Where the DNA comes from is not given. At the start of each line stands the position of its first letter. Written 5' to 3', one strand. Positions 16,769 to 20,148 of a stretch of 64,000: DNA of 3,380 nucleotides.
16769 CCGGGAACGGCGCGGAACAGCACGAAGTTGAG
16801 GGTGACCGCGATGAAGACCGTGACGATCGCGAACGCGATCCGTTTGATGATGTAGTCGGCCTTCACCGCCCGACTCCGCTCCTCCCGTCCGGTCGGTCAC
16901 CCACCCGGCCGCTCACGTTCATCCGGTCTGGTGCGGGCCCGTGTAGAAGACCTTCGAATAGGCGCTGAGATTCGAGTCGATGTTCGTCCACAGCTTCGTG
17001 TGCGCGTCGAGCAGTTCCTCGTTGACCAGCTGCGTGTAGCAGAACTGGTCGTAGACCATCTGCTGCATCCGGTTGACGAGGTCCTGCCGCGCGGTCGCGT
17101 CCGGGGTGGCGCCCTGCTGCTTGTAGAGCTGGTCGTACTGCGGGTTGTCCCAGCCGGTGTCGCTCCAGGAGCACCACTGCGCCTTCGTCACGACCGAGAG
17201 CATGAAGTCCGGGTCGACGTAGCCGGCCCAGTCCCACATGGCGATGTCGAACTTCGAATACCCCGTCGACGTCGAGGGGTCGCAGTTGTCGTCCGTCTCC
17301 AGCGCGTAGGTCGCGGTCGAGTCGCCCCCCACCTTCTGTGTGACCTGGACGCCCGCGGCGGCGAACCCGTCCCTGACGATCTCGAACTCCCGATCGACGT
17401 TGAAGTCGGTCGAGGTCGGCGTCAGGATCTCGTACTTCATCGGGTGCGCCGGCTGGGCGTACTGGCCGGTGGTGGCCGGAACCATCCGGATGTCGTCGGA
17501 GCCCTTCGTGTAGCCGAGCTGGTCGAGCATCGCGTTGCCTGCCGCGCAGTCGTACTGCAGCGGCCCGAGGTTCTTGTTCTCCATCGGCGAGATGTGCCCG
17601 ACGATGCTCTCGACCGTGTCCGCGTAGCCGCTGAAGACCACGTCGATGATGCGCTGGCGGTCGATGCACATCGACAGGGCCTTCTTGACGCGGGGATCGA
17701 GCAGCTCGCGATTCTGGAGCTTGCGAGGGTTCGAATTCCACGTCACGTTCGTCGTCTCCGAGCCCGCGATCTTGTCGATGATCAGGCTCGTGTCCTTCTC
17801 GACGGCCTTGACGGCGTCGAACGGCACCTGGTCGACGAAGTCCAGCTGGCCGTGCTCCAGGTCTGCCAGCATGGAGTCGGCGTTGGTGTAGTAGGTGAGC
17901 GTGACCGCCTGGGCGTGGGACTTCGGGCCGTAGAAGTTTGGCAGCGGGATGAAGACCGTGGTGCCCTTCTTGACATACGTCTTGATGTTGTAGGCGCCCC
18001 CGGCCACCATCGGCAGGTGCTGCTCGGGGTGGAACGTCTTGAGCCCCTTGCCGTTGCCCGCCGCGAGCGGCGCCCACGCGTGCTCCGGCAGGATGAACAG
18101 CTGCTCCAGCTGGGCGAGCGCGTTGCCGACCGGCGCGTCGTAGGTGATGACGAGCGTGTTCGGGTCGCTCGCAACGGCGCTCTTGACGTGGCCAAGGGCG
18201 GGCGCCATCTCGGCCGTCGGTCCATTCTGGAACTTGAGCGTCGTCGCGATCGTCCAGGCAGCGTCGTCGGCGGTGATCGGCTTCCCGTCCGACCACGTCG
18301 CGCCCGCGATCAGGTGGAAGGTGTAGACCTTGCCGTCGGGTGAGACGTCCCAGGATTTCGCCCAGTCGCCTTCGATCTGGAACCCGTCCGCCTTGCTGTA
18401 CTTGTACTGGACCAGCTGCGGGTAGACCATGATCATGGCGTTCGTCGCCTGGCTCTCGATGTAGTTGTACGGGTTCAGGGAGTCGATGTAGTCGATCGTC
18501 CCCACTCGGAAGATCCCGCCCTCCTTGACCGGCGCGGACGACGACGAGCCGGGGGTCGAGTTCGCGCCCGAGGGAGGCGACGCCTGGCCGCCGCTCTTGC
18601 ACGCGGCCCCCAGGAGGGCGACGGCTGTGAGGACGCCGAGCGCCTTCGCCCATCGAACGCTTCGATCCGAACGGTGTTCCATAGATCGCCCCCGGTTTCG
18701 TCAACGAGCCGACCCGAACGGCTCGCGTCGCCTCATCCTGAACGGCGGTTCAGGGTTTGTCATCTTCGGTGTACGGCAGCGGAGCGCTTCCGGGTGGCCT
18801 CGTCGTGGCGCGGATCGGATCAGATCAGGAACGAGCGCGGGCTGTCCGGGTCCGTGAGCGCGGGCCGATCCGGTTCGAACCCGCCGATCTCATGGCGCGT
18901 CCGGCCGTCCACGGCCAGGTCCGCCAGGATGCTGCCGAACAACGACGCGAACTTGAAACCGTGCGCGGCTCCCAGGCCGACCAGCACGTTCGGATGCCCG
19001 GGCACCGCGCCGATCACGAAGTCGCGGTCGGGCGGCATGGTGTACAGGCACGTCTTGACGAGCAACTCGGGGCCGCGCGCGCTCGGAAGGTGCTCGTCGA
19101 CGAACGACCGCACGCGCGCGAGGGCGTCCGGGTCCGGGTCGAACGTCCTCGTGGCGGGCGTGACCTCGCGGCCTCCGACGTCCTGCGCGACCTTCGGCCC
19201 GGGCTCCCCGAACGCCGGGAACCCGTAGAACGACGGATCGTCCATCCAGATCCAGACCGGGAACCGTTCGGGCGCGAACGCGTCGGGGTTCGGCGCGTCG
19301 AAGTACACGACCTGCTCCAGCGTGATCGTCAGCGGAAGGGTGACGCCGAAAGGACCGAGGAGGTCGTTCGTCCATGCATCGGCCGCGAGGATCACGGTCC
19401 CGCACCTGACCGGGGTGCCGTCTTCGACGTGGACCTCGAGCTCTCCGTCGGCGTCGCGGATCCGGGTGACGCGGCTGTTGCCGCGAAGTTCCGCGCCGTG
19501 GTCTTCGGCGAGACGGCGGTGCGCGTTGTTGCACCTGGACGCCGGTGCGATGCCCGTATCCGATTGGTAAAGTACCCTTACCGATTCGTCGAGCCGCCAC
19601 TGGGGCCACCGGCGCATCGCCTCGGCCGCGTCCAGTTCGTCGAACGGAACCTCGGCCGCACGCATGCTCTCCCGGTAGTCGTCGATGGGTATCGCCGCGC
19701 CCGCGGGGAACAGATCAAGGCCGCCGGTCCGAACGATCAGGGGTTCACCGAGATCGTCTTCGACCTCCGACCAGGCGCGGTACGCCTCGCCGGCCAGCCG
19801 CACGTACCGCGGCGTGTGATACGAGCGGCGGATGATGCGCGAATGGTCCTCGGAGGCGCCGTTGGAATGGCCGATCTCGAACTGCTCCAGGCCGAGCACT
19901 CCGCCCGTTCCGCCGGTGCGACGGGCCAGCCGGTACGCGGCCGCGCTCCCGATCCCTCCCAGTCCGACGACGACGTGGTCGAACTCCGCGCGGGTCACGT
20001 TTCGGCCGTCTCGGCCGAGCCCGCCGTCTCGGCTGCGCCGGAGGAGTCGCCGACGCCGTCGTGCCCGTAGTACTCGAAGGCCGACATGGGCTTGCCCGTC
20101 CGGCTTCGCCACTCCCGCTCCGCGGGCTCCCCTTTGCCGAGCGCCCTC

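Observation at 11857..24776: Uncharacterised uptake-and-demethylation cluster: BtpA-PfkB-CocE-BHMT-SolA followed by a Dpp ABC system and a lipid-kinase-like gene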

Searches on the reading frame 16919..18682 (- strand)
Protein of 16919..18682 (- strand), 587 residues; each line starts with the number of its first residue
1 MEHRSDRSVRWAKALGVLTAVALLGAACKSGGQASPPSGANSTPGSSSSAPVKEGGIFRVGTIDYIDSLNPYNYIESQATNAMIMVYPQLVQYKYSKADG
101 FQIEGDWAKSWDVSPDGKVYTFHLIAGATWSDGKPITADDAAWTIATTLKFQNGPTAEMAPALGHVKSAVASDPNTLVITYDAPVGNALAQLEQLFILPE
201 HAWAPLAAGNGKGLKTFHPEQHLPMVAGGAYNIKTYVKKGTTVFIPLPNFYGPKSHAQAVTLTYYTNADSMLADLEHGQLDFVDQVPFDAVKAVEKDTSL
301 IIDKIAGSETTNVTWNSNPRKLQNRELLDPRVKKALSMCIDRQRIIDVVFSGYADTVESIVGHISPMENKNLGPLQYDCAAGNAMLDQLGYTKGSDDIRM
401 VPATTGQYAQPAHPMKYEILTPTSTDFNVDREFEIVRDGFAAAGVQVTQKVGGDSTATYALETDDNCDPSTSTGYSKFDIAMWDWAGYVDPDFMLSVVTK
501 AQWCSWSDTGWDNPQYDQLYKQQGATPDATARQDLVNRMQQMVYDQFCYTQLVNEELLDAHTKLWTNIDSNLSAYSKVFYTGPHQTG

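Call 4: search_protein_families(library=pfam, proteins=[window:16919-18682:-])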
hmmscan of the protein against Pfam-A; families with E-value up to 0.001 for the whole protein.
window:16919-18682:- (587 aa): 1 family
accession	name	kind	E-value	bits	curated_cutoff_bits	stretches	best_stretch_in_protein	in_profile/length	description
PF00496.27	SBP_bac_5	-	3.9e-57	194.5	32.4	1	103-496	2-358/368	Bacterial extracellular solute-binding proteins, family 5 Middle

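Call 5: search_protein_families(library=ncbifam, proteins=[window:16919-18682:-])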
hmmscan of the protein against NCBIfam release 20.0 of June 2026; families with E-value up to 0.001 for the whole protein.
window:16919-18682:- (587 aa): 10 families
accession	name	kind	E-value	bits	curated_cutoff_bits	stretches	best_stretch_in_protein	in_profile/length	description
TIGR02294.1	nickel_nikA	equivalog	1.4e-31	109.6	393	1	66-400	16-337/501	nickel ABC transporter substrate-binding protein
NF045467.1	Opp4A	equivalog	3.7e-22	78.3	650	1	26-572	2-545/556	oligopeptide ABC transporter substrate-binding protein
NF047575.1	opine_bind_CntA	exception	1.9e-18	66.3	800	1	61-400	42-370/535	staphylopine-dependent metal ABC transporter substrate-binding lipoprotein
TIGR04028.1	SBP_KPN_01854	hypoth_equivalog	1e-17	63.9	468.5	1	274-547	219-472/509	TIGR04028 family ABC transporter substrate-binding protein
NF045468.1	Opp5A_nikA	equivalog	1.9e-17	62.9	600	1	101-396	55-322/488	nickel ABC transporter substrate-binding protein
NF043070.1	DppA_dipep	equivalog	5.2e-16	58.3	1005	1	79-402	52-380/535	dipeptide ABC transporter periplasmic-binding protein DppA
NF011942.0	PRK15413.1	equivalog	6.5e-14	51.5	594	1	100-394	68-346/512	glutathione ABC transporter substrate-binding protein GsiB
NF007287.0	PRK09755.1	equivalog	3.5e-12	45.9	1098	1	55-547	32-495/535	ABC transporter substrate-binding protein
NF011684.0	PRK15104.1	equivalog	1e-06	27.8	947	1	96-148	76-126/543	oligopeptide ABC transporter substrate-binding protein OppA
NF011689.0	PRK15109.1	equivalog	3.8e-06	25.8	560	1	228-409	215-390/547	ABC transporter substrate-binding protein SapA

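Call 28: search_solved_structures(query=window:16919-18682:-, max_evalue=1e-10)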
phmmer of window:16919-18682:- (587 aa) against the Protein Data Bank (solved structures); distinct sequences matched with E-value up to 1e-10: 26.
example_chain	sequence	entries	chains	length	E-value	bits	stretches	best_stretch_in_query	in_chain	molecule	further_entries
7kz8_A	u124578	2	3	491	1.5e-22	83.3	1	55-390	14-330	Peptide/nickel transport system substrate-binding protein AapF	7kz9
6ofq_A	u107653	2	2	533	8.8e-18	67.6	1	67-396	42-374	Heme-binding protein A / AI-2 binding protein A | Heme-binding protein A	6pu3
5isu_A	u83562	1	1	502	5.9e-16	61.5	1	45-359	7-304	Lmo0135 protein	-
5f1q_A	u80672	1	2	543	5.5e-15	58.3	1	70-402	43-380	Periplasmic dipeptide transport protein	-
1uiu_A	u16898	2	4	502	2.2e-14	56.3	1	67-550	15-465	Nickel-binding periplasmic protein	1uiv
4oet_A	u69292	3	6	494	5.5e-14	55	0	99-396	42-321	Putative peptide ABC-transport system periplasmic peptide-binding protein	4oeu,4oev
9t0v_A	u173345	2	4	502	6.6e-14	54.8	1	67-550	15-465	Nickel-binding periplasmic protein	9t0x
8spm_A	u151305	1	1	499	7e-14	54.7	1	67-550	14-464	Nickel ABC transporter, nickel/metallophore periplasmic binding protein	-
3mzb_A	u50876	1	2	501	7.2e-14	54.6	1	67-550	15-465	Nickel-binding periplasmic protein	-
1zlq_A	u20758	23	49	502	7.2e-14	54.6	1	67-550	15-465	Nickel-binding periplasmic protein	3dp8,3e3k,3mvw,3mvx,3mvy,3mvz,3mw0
3qim_A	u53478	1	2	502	1e-13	54.2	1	67-549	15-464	Nickel-binding periplasmic protein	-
1dpe_A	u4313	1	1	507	1.5e-13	53.6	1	68-403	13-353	DIPEPTIDE-BINDING PROTEIN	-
4oer_A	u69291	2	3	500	2.1e-13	53.1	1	67-468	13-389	NikA protein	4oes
1dpp_A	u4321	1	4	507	2.3e-13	53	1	82-403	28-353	DIPEPTIDE BINDING PROTEIN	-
8z1z_F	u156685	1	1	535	2.3e-13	53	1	70-403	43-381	Dipeptide-binding protein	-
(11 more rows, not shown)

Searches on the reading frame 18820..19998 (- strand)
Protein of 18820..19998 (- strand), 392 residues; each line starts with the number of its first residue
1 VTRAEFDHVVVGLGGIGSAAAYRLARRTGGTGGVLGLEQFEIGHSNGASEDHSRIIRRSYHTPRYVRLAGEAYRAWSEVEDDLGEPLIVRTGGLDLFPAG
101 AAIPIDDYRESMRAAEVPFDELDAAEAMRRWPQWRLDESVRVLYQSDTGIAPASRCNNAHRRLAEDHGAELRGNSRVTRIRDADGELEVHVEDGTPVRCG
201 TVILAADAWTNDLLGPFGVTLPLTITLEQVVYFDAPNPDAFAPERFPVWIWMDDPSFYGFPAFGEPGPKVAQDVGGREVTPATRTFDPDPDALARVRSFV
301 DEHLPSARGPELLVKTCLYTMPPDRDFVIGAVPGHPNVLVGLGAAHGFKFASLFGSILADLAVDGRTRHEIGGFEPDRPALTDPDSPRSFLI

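Call 4: search_protein_families(library=pfam, proteins=[window:18820-19998:-])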
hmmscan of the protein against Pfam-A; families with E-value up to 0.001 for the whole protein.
window:18820-19998:- (392 aa): 2 families
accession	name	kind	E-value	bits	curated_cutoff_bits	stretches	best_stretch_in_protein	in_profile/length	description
PF01266.30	DAO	-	3.5e-44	152.2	27.9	1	7-361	1-353/353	FAD dependent oxidoreductase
PF01593.30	Amino_oxidase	-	2.3e-05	24.3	19.8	1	158-211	205-259/443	Flavin containing amine oxidoreductase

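Call 5: search_protein_families(library=ncbifam, proteins=[window:18820-19998:-])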
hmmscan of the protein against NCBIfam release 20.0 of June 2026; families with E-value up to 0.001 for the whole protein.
window:18820-19998:- (392 aa): 5 families
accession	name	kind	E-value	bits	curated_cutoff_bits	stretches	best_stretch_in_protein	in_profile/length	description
NF008425.0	PRK11259.1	equivalog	3.7e-86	289.4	257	1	4-378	3-374/377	N-methyl-L-tryptophan oxidase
TIGR01377.1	soxA_mon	subfamily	2.2e-66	224.2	479.65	1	6-378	1-374/381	amino oxidase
TIGR01373.1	soxB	subfamily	8.8e-11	41.3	529.45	1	3-225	28-255/407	sarcosine oxidase subunit beta family protein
TIGR02032.1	GG-red-SF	subfamily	0.00036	20.3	158.8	0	6-27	1-22/297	geranylgeranyl reductase family protein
NF045637.1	carotdesatCrtDProt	equivalog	0.00091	17.9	580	1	157-208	225-277/485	1-hydroxycarotenoid 3,4-desaturase CrtD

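Call 23: search_solved_structures(query=window:18820-19998:-, max_evalue=1e-10)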
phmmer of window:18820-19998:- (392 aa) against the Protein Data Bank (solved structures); distinct sequences matched with E-value up to 1e-10: 14.
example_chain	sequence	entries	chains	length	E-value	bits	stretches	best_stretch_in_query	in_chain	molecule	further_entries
1l9c_A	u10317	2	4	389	3.9e-55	190.5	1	5-383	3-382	Monomeric Sarcosine Oxidase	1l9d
1el5_A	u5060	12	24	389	7.4e-55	189.6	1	5-383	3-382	SARCOSINE OXIDASE | SARCOSINE OXIDE | Monomeric sarcosine oxidase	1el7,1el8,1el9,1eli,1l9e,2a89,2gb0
9u3b_A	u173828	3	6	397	7.8e-55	189.5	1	5-383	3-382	Monomeric sarcosine oxidase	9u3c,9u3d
3bhf_A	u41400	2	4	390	1.6e-54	188.4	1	5-383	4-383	Monomeric sarcosine oxidase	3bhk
7exs_A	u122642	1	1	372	1.7e-54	188.4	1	9-373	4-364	Sarcosine oxidase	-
3m12_A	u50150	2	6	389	1.9e-54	188.2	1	5-383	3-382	Monomeric Sarcosine Oxidase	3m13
3m0o_A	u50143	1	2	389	5e-54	186.8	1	5-383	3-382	Monomeric sarcosine oxidase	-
9u3e_A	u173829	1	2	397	1.1e-53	185.7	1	5-383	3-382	Monomeric sarcosine oxidase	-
9u3f_A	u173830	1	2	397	1.2e-53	185.6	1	5-383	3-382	Monomeric sarcosine oxidase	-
1zov_A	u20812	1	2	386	1.1e-50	175.9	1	5-382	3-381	Monomeric sarcosine oxidase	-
2uzz_A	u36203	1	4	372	5e-36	127.5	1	5-374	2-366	N-METHYL-L-TRYPTOPHAN OXIDASE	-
2oln_A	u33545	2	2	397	2.9e-26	95.4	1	5-378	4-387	nikD protein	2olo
2q6u_A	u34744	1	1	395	5.9e-26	94.4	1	5-376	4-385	NikD protein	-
3hzl_A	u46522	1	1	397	9.8e-26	93.6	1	5-378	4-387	NikD protein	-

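Call 29: search_solved_structures(query=window:18820-19998:-, max_evalue=1e-30, show_alignments=2)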
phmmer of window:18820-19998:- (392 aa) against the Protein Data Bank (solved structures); distinct sequences matched with E-value up to 1e-30: 11.
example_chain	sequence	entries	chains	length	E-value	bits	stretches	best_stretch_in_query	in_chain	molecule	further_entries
1l9c_A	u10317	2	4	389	3.9e-55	190.5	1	5-383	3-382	Monomeric Sarcosine Oxidase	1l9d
1el5_A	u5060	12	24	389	7.4e-55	189.6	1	5-383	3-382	SARCOSINE OXIDASE | SARCOSINE OXIDE | Monomeric sarcosine oxidase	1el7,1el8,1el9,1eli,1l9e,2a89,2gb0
9u3b_A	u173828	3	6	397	7.8e-55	189.5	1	5-383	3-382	Monomeric sarcosine oxidase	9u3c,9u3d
3bhf_A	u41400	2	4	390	1.6e-54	188.4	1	5-383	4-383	Monomeric sarcosine oxidase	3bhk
7exs_A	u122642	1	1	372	1.7e-54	188.4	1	9-373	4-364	Sarcosine oxidase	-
3m12_A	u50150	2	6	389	1.9e-54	188.2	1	5-383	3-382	Monomeric Sarcosine Oxidase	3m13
3m0o_A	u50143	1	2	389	5e-54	186.8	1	5-383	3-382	Monomeric sarcosine oxidase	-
9u3e_A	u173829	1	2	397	1.1e-53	185.7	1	5-383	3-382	Monomeric sarcosine oxidase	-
9u3f_A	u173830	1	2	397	1.2e-53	185.6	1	5-383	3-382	Monomeric sarcosine oxidase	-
1zov_A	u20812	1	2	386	1.1e-50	175.9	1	5-382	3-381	Monomeric sarcosine oxidase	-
2uzz_A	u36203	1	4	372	5e-36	127.5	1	5-374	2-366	N-METHYL-L-TRYPTOPHAN OXIDASE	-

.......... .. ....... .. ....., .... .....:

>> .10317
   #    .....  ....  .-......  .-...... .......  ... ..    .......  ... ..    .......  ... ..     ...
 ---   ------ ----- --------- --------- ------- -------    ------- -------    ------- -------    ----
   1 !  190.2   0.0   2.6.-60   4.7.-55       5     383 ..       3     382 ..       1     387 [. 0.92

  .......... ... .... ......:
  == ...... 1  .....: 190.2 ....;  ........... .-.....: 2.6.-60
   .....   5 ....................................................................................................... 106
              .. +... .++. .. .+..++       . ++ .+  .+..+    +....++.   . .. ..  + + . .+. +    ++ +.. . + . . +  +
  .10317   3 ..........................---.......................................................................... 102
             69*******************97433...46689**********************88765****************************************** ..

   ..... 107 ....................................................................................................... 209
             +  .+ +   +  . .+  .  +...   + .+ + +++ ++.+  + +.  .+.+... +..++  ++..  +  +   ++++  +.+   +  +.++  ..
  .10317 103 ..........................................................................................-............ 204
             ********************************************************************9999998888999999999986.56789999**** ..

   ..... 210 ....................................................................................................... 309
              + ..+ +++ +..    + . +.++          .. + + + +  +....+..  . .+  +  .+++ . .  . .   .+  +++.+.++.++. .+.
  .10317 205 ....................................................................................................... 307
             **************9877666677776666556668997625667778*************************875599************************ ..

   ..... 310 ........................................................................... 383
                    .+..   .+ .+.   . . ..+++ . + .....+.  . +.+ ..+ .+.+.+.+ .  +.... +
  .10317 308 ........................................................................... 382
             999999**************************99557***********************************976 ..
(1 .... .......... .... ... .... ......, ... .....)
